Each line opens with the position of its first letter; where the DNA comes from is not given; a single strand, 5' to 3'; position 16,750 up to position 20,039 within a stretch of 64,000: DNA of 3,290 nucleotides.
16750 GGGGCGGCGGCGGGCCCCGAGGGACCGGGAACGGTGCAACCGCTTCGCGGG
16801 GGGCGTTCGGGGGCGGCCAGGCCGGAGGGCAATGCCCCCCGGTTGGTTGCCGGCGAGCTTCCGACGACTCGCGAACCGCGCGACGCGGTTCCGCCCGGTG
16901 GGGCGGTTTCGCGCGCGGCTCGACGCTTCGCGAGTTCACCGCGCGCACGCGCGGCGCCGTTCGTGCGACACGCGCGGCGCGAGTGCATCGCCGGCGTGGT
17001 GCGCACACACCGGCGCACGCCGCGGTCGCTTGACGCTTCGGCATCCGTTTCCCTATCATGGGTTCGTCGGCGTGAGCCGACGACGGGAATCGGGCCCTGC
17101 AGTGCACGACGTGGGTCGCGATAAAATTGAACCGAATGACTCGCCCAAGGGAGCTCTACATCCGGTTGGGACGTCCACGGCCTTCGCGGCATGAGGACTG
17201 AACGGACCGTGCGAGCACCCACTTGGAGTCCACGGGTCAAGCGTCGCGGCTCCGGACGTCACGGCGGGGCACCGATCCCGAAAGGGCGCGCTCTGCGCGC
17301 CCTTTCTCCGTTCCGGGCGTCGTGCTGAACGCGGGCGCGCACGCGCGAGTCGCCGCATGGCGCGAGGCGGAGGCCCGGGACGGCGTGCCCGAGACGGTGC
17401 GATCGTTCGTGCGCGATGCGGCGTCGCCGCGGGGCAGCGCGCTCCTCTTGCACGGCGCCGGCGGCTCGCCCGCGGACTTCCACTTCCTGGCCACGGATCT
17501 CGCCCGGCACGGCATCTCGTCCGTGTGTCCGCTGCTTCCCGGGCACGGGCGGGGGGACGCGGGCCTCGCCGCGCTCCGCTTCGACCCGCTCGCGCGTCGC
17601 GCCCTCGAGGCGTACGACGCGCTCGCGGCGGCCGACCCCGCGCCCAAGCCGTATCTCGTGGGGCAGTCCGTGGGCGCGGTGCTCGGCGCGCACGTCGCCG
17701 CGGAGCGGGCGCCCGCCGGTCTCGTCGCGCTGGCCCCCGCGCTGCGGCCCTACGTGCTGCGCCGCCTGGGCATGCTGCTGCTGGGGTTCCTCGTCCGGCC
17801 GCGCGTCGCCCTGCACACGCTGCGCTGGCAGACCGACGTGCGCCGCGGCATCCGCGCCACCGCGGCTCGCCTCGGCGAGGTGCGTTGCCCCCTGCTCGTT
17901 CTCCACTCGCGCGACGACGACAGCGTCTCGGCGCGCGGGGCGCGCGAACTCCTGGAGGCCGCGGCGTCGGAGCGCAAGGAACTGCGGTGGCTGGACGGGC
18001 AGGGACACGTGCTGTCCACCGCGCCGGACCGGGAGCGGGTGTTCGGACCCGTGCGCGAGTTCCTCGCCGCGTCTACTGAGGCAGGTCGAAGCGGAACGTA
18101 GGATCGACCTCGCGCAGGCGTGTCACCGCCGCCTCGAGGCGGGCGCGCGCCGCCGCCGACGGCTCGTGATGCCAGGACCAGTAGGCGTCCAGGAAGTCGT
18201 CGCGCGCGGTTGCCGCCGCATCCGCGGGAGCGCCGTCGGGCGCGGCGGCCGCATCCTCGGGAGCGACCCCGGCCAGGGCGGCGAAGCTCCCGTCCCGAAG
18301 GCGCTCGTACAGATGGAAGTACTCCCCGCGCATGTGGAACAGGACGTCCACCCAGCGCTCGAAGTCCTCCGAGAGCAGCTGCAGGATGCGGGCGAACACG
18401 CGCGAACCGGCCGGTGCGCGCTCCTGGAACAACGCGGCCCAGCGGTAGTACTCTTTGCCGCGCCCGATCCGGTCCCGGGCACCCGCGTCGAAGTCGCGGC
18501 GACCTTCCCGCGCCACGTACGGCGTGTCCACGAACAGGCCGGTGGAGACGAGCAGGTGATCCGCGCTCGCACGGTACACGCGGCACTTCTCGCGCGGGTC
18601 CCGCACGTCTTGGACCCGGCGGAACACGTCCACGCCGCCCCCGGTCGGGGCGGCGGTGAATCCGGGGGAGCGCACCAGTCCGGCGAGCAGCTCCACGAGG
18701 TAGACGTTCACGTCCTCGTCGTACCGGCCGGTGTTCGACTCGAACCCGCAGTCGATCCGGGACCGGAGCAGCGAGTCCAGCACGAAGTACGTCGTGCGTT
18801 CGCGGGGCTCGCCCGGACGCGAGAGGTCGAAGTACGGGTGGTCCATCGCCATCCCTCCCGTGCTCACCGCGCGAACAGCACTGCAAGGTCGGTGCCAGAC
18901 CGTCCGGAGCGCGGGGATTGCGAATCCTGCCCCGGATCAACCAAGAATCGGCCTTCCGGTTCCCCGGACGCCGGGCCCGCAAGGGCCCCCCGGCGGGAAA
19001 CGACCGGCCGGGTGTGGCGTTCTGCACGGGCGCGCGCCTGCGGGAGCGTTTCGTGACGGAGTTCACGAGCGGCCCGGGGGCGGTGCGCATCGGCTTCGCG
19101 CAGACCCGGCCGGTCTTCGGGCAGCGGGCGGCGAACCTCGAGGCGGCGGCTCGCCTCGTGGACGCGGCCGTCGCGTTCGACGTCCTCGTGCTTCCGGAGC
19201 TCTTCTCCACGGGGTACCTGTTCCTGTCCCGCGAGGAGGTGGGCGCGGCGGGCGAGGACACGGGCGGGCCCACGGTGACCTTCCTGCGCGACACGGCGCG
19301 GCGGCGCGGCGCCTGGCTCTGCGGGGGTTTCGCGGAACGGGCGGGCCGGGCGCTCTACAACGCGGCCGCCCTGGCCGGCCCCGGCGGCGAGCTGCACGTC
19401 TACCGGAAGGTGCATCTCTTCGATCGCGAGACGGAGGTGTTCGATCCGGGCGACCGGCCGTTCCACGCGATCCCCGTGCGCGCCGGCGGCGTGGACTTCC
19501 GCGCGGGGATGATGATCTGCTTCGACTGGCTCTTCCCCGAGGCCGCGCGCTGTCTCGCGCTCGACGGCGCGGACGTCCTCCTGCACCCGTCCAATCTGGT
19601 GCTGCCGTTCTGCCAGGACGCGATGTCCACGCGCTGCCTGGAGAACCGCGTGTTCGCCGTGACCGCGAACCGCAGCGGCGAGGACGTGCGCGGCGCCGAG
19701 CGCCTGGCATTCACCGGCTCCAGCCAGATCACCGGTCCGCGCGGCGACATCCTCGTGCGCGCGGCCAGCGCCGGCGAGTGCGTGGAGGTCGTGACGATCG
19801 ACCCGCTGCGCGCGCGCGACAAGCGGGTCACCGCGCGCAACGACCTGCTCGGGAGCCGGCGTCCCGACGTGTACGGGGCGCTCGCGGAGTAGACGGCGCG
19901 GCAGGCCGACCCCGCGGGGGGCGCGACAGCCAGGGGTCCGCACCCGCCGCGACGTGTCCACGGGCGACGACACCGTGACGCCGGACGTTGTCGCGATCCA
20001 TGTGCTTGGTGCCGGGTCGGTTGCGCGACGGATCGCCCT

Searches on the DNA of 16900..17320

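Call 74: search_rna_families(source=window, start=16900, end=17320, threshold=evalue, max_evalue=1, show_alignments=1)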
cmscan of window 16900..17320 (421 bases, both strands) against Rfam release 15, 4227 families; matches with E-value up to 1: 4.
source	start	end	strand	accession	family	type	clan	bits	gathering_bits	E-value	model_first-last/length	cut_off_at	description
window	17091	17274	+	RF00013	6S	Gene;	-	42.4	46.4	2.2e-07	1-187/187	no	6S / SsrS RNA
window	17280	17306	+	RF02066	STnc320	Gene; sRNA;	-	23.2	50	0.04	20-47/55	no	Salmonella enterica sRNA STnc320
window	17280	17306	-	RF02066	STnc320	Gene; sRNA;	-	20.1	50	0.22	20-47/55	no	Salmonella enterica sRNA STnc320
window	17266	17306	+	RF00500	TCV_H5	Cis-reg;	-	18.1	70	0.57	1-45/45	no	Turnip crinkle virus (TCV) repressor of minus strand synthesis H5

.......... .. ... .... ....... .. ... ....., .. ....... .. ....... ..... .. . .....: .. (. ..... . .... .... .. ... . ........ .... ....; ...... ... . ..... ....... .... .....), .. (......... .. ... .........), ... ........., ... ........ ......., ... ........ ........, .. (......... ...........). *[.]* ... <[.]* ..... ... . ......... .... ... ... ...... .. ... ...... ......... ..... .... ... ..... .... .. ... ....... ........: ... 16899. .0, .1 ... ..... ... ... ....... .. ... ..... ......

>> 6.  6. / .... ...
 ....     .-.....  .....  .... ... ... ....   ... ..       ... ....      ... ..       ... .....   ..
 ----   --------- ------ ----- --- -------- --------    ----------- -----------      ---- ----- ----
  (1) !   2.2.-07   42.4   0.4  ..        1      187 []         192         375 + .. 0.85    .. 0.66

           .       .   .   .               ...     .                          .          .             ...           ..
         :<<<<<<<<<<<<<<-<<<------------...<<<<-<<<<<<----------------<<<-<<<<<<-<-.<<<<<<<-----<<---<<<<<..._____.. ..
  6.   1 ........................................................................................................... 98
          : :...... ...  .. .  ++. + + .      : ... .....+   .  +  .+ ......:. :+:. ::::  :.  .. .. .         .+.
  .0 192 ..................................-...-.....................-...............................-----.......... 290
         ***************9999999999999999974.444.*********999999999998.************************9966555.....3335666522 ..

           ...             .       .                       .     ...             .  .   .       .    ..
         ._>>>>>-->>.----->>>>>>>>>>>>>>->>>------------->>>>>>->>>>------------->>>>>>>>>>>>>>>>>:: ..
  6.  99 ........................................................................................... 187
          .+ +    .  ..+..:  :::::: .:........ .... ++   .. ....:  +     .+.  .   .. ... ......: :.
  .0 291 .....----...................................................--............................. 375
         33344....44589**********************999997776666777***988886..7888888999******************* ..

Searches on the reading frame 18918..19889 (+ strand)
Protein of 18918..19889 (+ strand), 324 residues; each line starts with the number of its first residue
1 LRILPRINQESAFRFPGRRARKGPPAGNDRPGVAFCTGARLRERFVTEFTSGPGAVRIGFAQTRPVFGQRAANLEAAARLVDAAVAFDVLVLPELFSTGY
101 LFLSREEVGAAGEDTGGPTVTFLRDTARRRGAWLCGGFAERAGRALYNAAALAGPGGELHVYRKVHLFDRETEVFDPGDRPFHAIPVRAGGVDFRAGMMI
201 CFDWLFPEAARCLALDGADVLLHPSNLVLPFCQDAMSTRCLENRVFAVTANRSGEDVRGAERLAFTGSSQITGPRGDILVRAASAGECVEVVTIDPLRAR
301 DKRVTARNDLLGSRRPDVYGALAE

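Call 21: search_protein_families(library=pfam, proteins=[window:18918-19889:+])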
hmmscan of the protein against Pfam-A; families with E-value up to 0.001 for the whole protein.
window:18918-19889:+ (324 aa): 1 family
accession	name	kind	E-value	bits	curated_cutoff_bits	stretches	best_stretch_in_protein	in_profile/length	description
PF00795.27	CN_hydrolase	-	2.4e-38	132.4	23.2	1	58-299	2-251/256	Carbon-nitrogen hydrolase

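Call 32: find_homologous_proteins(query=window:19038-19889:+, max_evalue=1e-40)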
Query window:19038-19889:+ (284 aa): 4263 proteins with E <= 1e-40 among 8000 candidates; the best 120 are listed.
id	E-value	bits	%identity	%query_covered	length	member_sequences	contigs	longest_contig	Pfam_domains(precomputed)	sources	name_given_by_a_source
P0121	8.3e-184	627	100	100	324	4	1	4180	PF00795.28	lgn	-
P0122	1.3e-158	544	86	99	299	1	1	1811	PF00795.28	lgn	-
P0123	1.5e-156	538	86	99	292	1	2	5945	PF00795.28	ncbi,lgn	-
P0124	1.4e-144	498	80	98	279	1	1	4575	PF00795.28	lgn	-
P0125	4.6e-130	451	73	96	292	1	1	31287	PF00795.28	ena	-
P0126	9.7e-130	450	75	94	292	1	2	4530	PF00795.28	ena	-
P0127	1.6e-129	449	74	95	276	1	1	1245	PF00795.28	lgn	-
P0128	5.9e-115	401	68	96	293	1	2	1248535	PF00795.28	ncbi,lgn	ncbi:MAG: nitrilase-related carbon-nitrogen hydrolase [bacterium]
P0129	6.6e-115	401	68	96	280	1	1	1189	PF00795.28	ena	-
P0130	1.5e-112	393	68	94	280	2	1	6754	PF00795.28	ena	-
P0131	1.3e-109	384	66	94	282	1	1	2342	PF00795.28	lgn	-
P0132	2.9e-109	383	67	94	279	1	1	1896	PF00795.28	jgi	jgi:predicted amidohydrolase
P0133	1.5e-108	380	65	93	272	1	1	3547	PF00795.28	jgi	jgi:predicted amidohydrolase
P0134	1.9e-108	380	62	95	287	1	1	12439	PF00795.28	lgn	-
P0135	2.5e-107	376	65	97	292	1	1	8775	PF00795.28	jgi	jgi:predicted amidohydrolase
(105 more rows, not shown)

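Call 34: find_encoding_contigs(protein=P0121, flank=10000, max_places=10)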
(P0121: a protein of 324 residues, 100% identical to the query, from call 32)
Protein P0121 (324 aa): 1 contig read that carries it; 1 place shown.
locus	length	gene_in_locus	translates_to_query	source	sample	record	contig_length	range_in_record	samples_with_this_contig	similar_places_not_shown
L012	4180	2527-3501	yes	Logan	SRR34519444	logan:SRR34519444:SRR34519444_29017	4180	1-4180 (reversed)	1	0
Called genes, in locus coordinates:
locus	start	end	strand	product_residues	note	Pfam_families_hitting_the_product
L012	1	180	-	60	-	?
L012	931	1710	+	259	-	PF00561:Abhydrolase_1, PF12146:Hydrolase_4, PF12697:Abhydrolase_6, PF12146:Hydrolase_4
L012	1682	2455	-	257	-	-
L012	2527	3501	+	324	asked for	PF00795:CN_hydrolase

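Call 35: find_encoding_contigs(protein=P0123, flank=10000, max_places=6)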
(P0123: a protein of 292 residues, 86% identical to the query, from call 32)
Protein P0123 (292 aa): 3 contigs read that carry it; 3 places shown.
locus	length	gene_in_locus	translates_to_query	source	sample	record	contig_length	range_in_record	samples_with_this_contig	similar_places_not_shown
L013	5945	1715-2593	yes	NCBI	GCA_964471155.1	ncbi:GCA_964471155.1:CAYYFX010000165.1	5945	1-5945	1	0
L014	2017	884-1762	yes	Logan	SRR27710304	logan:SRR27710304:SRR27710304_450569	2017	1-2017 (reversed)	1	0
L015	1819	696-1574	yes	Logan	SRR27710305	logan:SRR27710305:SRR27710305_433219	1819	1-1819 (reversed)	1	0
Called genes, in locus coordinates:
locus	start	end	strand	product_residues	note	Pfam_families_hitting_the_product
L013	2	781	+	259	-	?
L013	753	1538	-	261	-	-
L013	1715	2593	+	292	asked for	PF00795:CN_hydrolase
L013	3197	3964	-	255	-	PF19293:CdaA_N (weak), PF02457:DAC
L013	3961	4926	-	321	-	PF00809:Pterin_bind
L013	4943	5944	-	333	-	?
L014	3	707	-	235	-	?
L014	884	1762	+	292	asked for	PF00795:CN_hydrolase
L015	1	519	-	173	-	?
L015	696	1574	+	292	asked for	PF00795:CN_hydrolase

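Call 37: list_cluster_members(proteins=[P0121, P0001])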
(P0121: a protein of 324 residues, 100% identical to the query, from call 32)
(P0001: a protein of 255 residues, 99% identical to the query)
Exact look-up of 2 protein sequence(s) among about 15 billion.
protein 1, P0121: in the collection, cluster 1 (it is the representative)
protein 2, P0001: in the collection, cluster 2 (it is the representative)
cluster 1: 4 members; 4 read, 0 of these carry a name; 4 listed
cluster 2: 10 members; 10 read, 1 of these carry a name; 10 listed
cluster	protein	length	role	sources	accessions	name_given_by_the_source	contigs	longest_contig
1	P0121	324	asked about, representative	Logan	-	-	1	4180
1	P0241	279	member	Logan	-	-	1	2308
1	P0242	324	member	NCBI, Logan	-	-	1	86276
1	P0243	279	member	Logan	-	-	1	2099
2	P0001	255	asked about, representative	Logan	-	-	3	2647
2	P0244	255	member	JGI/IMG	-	diadenylate cyclase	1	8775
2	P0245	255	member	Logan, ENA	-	-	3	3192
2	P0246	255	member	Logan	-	-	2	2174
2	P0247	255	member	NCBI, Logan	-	-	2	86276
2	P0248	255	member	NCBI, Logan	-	-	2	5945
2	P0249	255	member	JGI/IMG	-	-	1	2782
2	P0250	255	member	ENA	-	-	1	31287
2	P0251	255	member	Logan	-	-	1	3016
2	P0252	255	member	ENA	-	-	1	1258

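Call 38: find_encoding_contigs(protein=P0247, flank=10000, max_places=4)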
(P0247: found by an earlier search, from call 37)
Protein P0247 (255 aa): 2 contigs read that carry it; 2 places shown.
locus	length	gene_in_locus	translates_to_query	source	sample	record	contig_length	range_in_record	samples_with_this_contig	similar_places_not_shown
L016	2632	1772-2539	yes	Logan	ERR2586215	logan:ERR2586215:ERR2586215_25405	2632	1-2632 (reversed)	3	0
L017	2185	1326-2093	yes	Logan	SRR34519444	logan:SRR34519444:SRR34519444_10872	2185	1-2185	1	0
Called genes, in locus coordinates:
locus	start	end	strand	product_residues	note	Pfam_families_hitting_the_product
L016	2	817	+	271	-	?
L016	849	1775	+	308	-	PF00809:Pterin_bind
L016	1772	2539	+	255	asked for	PF19293:CdaA_N (weak), PF02457:DAC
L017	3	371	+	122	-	?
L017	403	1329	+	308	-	PF00809:Pterin_bind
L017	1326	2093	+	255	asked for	PF19293:CdaA_N (weak), PF02457:DAC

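Call 39: find_encoding_contigs(protein=P0244, flank=10000, max_places=4)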
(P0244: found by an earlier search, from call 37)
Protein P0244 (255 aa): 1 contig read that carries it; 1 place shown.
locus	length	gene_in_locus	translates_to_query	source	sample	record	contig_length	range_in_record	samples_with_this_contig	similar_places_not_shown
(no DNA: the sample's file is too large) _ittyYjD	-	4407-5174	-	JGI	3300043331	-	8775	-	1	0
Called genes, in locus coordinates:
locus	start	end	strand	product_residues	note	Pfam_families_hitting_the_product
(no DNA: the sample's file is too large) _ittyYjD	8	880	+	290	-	PF11734:TilS_C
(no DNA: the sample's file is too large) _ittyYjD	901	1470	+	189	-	PF00156:Pribosyltran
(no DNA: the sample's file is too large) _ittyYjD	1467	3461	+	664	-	PF06480:FtsH_ext, PF07728:AAA_5 (faint), PF00004:AAA, PF17862:AAA_lid_3, PF01434:Peptidase_M41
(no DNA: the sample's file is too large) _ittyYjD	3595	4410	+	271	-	PF00809:Pterin_bind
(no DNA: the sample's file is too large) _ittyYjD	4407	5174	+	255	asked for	PF19293:CdaA_N, PF02457:DAC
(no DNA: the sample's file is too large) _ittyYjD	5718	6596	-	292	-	PF00795:CN_hydrolase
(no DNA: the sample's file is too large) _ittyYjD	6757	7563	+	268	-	-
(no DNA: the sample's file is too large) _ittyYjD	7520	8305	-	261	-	PF12146:Hydrolase_4 (weak), PF00561:Abhydrolase_1, PF00975:Thioesterase (weak), PF12697:Abhydrolase_6, PF12146:Hydrolase_4 (weak)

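Call 40: find_encoding_contigs(protein=P0250, flank=10000, max_places=4)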
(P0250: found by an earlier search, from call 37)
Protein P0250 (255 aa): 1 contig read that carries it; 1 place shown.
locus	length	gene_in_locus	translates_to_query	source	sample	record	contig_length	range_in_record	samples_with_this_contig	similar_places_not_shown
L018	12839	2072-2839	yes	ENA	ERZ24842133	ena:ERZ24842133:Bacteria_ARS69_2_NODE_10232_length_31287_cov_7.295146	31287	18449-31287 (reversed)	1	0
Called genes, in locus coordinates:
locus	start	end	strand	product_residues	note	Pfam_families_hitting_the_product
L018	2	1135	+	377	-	?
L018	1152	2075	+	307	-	PF00809:Pterin_bind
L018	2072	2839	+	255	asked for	PF19293:CdaA_N (weak), PF02457:DAC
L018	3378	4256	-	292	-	PF00795:CN_hydrolase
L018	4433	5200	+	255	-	-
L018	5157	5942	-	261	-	PF12146:Hydrolase_4, PF00561:Abhydrolase_1 (weak), PF12697:Abhydrolase_6, PF12146:Hydrolase_4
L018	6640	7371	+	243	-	-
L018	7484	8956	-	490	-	PF00478:IMPDH, PF00571:CBS, PF01070:FMN_dh, PF03060:NMO (weak)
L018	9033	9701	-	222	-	PF01135:PCMT, PF13847:Methyltransf_31 (weak), PF13649:Methyltransf_25 (weak)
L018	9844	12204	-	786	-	PF00456:Transketolase_N, PF02779:Transket_pyr (faint), PF22613:Transketolase_C_1 (weak)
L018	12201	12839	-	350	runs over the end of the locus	PF00849:PseudoU_synth_2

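Call 50: find_encoding_contigs(protein=P0241, flank=10000, max_places=6)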
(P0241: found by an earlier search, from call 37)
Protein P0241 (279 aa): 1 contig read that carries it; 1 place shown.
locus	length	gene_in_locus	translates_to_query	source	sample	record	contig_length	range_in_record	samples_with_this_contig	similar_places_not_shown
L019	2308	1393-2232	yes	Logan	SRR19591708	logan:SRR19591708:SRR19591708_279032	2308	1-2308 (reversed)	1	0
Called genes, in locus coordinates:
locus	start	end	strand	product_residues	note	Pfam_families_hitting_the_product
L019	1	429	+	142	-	?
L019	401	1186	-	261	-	-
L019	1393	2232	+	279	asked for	PF00795:CN_hydrolase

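Call 51: find_encoding_contigs(protein=P0243, flank=10000, max_places=6)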
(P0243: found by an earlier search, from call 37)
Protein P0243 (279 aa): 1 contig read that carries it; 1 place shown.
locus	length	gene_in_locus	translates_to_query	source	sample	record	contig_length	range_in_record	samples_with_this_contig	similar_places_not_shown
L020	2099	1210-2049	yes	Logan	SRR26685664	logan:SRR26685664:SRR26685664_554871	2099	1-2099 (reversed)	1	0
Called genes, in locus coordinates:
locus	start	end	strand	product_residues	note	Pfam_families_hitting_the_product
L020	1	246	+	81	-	?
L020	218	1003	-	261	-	-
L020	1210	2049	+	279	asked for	PF00795:CN_hydrolase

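Call 58: find_encoding_contigs(protein=P0245, flank=10000, max_places=10)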
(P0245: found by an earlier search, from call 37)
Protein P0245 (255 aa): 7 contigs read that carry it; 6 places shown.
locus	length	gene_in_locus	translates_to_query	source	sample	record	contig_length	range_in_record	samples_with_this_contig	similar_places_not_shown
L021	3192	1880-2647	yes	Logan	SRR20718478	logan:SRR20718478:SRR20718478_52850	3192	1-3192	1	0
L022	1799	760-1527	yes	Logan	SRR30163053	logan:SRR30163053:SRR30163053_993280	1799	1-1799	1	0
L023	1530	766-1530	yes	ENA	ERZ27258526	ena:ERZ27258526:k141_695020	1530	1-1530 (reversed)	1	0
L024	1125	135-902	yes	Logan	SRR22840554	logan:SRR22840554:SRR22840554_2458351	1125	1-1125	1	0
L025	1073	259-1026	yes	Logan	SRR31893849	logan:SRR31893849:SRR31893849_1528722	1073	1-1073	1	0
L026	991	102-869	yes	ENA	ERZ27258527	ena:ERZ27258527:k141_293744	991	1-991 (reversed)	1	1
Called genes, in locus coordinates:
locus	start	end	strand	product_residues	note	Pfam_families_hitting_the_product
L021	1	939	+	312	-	?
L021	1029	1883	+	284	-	PF00809:Pterin_bind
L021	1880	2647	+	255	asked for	PF19293:CdaA_N (weak), PF02457:DAC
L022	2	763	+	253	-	?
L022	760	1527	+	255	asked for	PF19293:CdaA_N (weak), PF02457:DAC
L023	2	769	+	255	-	?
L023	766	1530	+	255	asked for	PF19293:CdaA_N (weak), PF02457:DAC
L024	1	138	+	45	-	?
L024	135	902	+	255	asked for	PF19293:CdaA_N (weak), PF02457:DAC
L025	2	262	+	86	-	?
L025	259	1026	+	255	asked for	PF19293:CdaA_N (weak), PF02457:DAC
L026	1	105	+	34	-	?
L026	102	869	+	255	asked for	PF19293:CdaA_N (weak), PF02457:DAC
